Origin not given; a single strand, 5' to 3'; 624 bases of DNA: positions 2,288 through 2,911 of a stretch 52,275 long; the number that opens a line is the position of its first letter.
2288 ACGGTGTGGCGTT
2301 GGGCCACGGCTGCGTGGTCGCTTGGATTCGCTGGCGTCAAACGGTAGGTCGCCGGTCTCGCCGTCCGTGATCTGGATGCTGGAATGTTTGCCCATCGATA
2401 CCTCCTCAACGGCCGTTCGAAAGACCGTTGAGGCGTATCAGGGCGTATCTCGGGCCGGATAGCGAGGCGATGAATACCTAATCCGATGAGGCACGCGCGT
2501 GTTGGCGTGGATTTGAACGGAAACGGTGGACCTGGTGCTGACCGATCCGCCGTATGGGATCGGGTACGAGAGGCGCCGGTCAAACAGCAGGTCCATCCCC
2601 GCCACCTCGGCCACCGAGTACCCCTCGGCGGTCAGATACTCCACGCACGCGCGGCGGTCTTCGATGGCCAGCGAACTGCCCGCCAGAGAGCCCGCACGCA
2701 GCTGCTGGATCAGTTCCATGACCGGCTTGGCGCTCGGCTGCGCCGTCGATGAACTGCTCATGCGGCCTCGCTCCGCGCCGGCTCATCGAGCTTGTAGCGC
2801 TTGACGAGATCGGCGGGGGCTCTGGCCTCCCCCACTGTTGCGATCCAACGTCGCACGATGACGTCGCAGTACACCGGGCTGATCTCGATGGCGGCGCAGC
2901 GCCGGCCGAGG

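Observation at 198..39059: tRNA-Glu 3' end plus a downstream hairpin occurs in three direct copies that bracket two tandem islands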

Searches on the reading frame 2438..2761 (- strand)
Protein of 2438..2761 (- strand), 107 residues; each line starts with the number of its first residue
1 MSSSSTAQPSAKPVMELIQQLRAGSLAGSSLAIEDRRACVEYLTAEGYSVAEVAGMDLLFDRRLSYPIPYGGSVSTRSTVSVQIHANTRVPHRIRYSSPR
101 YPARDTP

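Call 14: search_protein_families(library=pfam, max_evalue=0.01, proteins=[window:2438-2761:-])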
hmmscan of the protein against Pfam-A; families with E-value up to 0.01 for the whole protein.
window:2438-2761:- (107 aa): 0 families

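Call 76: search_protein_families(library=padloc, max_evalue=0.001, proteins=[window:2438-2761:-])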
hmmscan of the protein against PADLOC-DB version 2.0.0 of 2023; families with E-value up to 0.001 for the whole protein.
window:2438-2761:- (107 aa): 0 families
